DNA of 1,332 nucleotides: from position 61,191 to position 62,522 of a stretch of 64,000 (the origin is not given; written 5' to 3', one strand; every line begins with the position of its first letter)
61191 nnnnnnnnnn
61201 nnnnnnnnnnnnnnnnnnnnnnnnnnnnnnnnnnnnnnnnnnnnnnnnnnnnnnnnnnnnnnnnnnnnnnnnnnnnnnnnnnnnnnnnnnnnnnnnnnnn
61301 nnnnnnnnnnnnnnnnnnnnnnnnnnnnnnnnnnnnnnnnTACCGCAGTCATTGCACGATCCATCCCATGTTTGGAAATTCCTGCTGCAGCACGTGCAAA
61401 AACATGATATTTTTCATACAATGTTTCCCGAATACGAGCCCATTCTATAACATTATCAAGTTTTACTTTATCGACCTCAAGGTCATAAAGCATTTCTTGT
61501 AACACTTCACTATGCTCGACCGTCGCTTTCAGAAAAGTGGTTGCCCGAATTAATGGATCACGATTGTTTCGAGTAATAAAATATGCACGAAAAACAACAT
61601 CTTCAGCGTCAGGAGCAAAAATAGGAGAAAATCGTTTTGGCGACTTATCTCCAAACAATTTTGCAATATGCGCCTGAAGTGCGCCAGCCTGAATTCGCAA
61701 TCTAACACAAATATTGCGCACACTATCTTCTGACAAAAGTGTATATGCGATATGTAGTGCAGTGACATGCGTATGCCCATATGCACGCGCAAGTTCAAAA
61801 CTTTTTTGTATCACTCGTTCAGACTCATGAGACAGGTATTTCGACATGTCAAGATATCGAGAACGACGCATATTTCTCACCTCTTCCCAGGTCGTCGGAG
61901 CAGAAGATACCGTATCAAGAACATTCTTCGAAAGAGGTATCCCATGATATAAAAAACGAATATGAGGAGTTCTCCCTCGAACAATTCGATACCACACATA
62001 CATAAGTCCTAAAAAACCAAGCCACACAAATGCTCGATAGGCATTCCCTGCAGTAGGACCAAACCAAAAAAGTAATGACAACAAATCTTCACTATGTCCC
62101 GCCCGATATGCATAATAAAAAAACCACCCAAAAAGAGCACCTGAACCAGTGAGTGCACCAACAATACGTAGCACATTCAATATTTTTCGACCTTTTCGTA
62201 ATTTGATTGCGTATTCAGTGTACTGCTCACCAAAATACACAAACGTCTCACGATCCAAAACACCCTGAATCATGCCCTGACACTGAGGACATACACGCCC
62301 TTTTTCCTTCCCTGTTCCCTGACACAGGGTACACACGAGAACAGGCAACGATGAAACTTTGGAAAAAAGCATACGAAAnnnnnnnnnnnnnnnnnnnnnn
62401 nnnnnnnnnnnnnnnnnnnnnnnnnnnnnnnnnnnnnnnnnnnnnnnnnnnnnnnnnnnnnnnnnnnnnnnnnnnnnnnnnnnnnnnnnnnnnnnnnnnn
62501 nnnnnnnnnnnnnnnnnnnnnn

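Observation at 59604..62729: Membrane-anchored Clp/Hsp100 ATPase with N-terminal DnaJ-type zinc finger, plus a tightly coupled small membrane protein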

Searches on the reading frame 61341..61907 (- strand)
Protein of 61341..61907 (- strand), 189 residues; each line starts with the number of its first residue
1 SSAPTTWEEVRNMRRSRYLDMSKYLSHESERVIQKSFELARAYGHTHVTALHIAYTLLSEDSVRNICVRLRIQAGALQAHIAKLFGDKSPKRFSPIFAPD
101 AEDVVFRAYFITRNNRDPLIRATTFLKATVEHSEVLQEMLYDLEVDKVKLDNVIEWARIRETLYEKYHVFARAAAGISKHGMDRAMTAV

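Call 48: search_protein_families(library=pfam, proteins=[window:61341-61907:-], max_evalue=5)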
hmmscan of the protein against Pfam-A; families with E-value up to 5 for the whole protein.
seq(189 aa): 2 families
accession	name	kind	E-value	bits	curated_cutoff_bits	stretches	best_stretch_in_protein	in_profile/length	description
PF02861.25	Clp_N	-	0.0073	16.9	20.7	1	37-61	2-26/53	Clp amino terminal domain, pathogenicity island component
PF00180.25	Iso_dh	-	0.015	15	27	1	17-67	151-201/348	Isocitrate/isopropylmalate dehydrogenase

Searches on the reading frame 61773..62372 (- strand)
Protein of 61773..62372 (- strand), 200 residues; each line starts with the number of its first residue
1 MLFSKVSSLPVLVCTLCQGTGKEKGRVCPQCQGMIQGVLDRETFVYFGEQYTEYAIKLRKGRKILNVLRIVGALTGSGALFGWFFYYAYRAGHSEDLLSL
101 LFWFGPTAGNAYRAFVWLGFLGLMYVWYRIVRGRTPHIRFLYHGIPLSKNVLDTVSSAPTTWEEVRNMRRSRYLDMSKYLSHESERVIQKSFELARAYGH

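Call 7: find_homologous_proteins(query=window:61773-62372:-, max_evalue=0.001)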
Query seq(200 aa): 145 candidates shared short words with the query, none scored E <= 0.001.

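Call 19: search_protein_representatives(protein=window:61836-62372:-)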
Query: 179 residues. Proteins with E-value up to 0.001 (for the whole library): 61; up to 1e-10: 10; up to 1e-30: 0. The best 61 are listed.
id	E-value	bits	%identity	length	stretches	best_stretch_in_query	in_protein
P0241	2.8e-23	99.0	34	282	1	1-177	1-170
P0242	5.1e-22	94.8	38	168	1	1-142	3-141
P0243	1.5e-18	83.5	34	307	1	1-171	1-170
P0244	5.1e-14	68.8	45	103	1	1-86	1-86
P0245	7.2e-13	65.0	35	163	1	1-132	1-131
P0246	2.1e-12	63.5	31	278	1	1-134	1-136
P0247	4.3e-12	62.5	44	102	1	1-86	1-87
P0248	1.3e-11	61.0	30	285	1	36-177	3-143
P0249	1.7e-11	60.5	35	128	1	1-125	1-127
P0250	3.4e-11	59.6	37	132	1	5-133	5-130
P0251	1.4e-10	57.6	35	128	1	1-92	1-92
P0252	1.4e-10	57.5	45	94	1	1-75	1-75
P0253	2.3e-10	56.9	27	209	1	1-152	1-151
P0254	1.2e-09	54.5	35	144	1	3-131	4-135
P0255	3.7e-09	52.9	26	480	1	1-173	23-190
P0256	9.3e-09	51.6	31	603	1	11-170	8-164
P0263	1.0e-07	48.2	28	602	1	12-171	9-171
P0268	2.0e-07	47.3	31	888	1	11-178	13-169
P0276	1.9e-06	44.1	45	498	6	12-44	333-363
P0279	3.4e-06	43.3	25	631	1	21-178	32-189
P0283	4.6e-06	42.8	28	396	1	12-172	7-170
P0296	2.4e-04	37.2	24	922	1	9-177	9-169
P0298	2.9e-04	37.0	30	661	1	10-145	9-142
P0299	7.5e-04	35.6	41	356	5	7-34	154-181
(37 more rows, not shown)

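Call 20: search_protein_families(library=pfam, proteins=[P0256, P0263, P0279, P0298, P0255, P0283, P0276, P0299, P0268, P0296], max_evalue=0.001)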
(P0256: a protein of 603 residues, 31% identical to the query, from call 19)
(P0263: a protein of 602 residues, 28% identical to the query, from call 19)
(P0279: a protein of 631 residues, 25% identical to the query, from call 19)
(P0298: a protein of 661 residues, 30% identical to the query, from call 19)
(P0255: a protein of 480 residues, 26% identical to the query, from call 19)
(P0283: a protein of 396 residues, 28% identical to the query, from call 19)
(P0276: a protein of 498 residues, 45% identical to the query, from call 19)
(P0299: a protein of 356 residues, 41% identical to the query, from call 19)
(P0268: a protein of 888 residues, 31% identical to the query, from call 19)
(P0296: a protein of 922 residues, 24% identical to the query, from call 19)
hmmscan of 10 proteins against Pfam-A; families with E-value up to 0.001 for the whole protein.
P0256 (603 aa): 1 family
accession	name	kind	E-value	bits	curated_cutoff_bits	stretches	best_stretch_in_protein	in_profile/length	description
PF13191.12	AAA_16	-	0.00054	20.9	32.6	0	372-454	2-100/167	AAA ATPase domain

P0263 (602 aa): 0 families

P0279 (631 aa): 2 families
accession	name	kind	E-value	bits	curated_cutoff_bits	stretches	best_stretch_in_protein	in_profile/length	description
PF13173.12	AAA_14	-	1.9e-05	25.1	27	1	415-523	4-117/129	AAA domain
PF25199.1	nSTAND_NTPase5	-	2.2e-05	24.8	34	1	395-483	18-109/145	Novel STAND NTPase 5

P0298 (661 aa): 3 families
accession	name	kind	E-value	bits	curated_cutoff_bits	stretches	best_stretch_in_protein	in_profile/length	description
PF17871.7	AAA_lid_9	-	1.8e-11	44.3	22.8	1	522-613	2-92/104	AAA lid domain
PF13191.12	AAA_16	-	2.9e-07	31.6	32.6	1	362-408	2-52/167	AAA ATPase domain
PF00004.35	AAA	-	9.5e-05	23.3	21.2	1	383-483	1-92/131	ATPase family associated with various cellular activities (AAA)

P0255 (480 aa): 2 families
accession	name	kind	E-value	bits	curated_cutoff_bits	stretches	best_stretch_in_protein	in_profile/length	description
PF02861.25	Clp_N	-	2.6e-05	24.7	20.7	0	211-254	4-48/53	Clp amino terminal domain, pathogenicity island component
PF13191.12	AAA_16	-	8.3e-05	23.6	32.6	1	386-433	2-56/167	AAA ATPase domain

P0283 (396 aa): 0 families

P0276 (498 aa): 4 families
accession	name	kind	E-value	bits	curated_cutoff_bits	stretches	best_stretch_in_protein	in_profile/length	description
PF00684.25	DnaJ_CXXCXGXG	-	3.6e-22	78.8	32.7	4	335-397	1-65/65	DnaJ central domain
PF15777.11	Anti-TRAP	-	1.4e-13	51.1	32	1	291-315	10-40/59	Tryptophan RNA-binding attenuator protein inhibitory protein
PF13391.12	HNH_2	-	1e-06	29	21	1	80-125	1-63/66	HNH endonuclease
PF17302.8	DUF5351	-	0.00078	20.1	27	0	346-357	17-28/29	Family of unknown function (DUF5351)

P0299 (356 aa): 3 families
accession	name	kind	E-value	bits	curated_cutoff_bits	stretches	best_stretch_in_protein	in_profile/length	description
PF00684.25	DnaJ_CXXCXGXG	-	2.1e-17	63.6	32.7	3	161-222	1-64/65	DnaJ central domain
PF15777.11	Anti-TRAP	-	1.5e-10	41.3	32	1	199-223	10-40/59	Tryptophan RNA-binding attenuator protein inhibitory protein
PF18912.6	DZR_2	-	0.00035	20.8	27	0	283-307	9-34/56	Double zinc ribbon domain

P0268 (888 aa): 16 families
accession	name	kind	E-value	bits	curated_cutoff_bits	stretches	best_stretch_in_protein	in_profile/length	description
PF07724.20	AAA_2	-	1.3e-55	188.4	27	1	655-819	1-164/166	AAA domain (Cdc48 subfamily)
PF00004.35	AAA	-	4.6e-18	66.4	21.2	2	660-793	1-123/131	ATPase family associated with various cellular activities (AAA)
PF10431.15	ClpB_D2-small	-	8.9e-18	64.6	21.9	1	827-888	1-62/81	C-terminal, D2-small domain, of ClpB protein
PF07728.20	AAA_5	-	6.4e-15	55.8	22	1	660-779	2-123/139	AAA domain (dynein-related subfamily)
PF17871.7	AAA_lid_9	-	5.3e-09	36.4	22.8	1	522-620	2-99/104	AAA lid domain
PF13401.12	AAA_22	-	7.7e-09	36.4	27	1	659-755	7-110/130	AAA domain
PF00158.32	Sigma54_activat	-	3.2e-07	30.6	20.2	1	645-778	10-142/168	Sigma-54 interaction domain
PF12775.13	AAA_7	-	4.7e-07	30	25.8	0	374-409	26-61/181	P-loop containing dynein motor region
PF13191.12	AAA_16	-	9.1e-07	30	32.6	0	363-408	2-51/167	AAA ATPase domain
PF20720.3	nSTAND3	-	2.1e-06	28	27.2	0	660-702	20-60/155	Novel STAND NTPase 3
PF06414.18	Zeta_toxin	-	2.8e-06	27.3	22.3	1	651-699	11-57/199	Zeta toxin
PF05496.18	RuvB_N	-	6.6e-05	23.2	27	0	628-679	8-55/159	Holliday junction DNA helicase RuvB P-loop domain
PF03193.22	RsgA_GTPase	-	0.00021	21.6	30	0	368-444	95-157/174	RsgA GTPase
PF00448.28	SRP54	-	0.00024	21.2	22.7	0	660-687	4-31/196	SRP54-type protein, GTPase domain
PF04851.21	ResIII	-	0.00032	21.1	22.5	0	632-686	8-52/164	Type III restriction enzyme, res subunit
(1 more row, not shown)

P0296 (922 aa): 12 families
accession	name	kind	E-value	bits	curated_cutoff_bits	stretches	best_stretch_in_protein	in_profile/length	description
PF07724.20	AAA_2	-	2.9e-52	177.5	27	1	662-820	1-164/166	AAA domain (Cdc48 subfamily)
PF10431.15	ClpB_D2-small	-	3.1e-24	85.3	21.9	1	828-907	1-80/81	C-terminal, D2-small domain, of ClpB protein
PF07728.20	AAA_5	-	1.8e-15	57.6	22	1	667-784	2-126/139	AAA domain (dynein-related subfamily)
PF00004.35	AAA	-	4.4e-15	56.7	21.2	2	668-780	2-110/131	ATPase family associated with various cellular activities (AAA)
PF17871.7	AAA_lid_9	-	1e-10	41.9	22.8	1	530-628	3-100/104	AAA lid domain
PF13191.12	AAA_16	-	5.1e-08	34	32.6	1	369-414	2-51/167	AAA ATPase domain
PF13173.12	AAA_14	-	6.3e-06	26.7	27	0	668-743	6-75/129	AAA domain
PF13401.12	AAA_22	-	2.5e-05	25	27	0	668-755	9-109/130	AAA domain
PF12775.13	AAA_7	-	0.00018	21.5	25.8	0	380-415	26-61/181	P-loop containing dynein motor region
PF20030.5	bpMoxR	-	0.0004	19.9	27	0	666-775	33-141/205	MoxR domain in the MoxR-vWA-beta-propeller ternary systems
PF15777.11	Anti-TRAP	-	0.00058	20.2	32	0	12-38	11-43/59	Tryptophan RNA-binding attenuator protein inhibitory protein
PF02367.23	TsaE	-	0.00094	19.6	26.6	0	386-413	20-47/128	Threonylcarbamoyl adenosine biosynthesis protein TsaE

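Call 40: find_encoding_contigs(protein=P0296, flank=6000, max_places=2)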
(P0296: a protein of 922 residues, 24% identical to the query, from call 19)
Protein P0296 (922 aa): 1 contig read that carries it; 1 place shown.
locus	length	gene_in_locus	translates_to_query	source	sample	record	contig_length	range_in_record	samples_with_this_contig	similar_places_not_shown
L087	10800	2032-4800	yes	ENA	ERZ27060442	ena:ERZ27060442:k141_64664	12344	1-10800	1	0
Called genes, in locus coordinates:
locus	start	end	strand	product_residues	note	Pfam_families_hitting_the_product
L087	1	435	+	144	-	?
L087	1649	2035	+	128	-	-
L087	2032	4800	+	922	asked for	PF02861:Clp_N, PF13191:AAA_16 (faint), PF13173:AAA_14 (faint), PF17871:AAA_lid_9, PF07724:AAA_2, PF00004:AAA (weak), PF07728:AAA_5, PF10431:ClpB_D2-small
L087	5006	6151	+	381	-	PF00953:Glycos_transf_4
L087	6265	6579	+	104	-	PF00829:Ribosomal_L21p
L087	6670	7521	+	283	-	PF01784:DUF34_NIF3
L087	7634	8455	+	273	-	-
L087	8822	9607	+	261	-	PF02578:Cu-oxidase_4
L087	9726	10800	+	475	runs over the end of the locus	-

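Call 41: find_encoding_contigs(protein=P0256, flank=6000, max_places=2)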
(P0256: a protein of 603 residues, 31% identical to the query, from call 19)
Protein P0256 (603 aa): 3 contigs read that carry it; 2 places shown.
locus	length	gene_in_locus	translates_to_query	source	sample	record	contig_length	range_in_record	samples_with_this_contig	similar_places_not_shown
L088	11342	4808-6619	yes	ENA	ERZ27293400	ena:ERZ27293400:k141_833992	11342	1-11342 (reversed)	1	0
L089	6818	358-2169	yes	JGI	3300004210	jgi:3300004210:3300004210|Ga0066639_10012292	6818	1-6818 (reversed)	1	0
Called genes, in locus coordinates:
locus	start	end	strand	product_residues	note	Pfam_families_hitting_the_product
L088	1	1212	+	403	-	?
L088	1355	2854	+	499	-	PF13522:GATase_6 (weak)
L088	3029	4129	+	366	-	PF00226:DnaJ, PF01556:DnaJ_C, PF00684:DnaJ_CXXCXGXG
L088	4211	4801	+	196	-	PF10502:Peptidase_S26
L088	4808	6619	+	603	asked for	PF02861:Clp_N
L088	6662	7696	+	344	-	PF00953:Glycos_transf_4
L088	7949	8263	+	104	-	PF00829:Ribosomal_L21p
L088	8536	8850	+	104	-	-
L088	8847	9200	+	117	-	-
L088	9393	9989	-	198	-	PF21176:RecR_HhH, PF02132:RecR_ZnF, PF01751:Toprim (weak), PF13662:Toprim_4, PF21175:RecR_C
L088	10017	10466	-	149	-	PF05635:23S_rRNA_IVP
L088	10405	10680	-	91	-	PF02575:YbaB_DNA_bd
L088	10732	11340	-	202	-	?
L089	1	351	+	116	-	?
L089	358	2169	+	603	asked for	PF02861:Clp_N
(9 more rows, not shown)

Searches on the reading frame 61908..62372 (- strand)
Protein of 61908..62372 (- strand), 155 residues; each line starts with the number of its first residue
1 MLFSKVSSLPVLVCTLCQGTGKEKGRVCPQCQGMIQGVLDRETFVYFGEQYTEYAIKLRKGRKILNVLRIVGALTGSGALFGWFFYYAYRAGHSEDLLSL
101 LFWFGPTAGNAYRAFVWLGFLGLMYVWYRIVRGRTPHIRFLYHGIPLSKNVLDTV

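Call 48: search_protein_families(library=pfam, proteins=[window:61908-62372:-], max_evalue=5)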
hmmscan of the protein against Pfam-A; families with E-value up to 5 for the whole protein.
seq(155 aa): 6 families
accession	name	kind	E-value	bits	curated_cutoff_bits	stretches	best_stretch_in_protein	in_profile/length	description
PF00684.25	DnaJ_CXXCXGXG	-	0.0097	16.6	32.7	1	14-36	1-26/65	DnaJ central domain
PF15777.11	Anti-TRAP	-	0.012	16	32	1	13-34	12-39/59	Tryptophan RNA-binding attenuator protein inhibitory protein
PF18912.6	DZR_2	-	0.014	15.6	27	1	13-35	9-31/56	Double zinc ribbon domain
PF10083.14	DUF2321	-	0.016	15.3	24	1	8-51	20-64/157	Uncharacterized protein conserved in bacteria (DUF2321)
PF25436.1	BSD2_CRD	-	0.049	14.3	27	1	12-43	3-29/69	BSD2 cysteine rich domain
PF23475.1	zf-Tbcl_FmdE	-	1.9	8.5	23.2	0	11-34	7-31/35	FmdE treble clef zinc finger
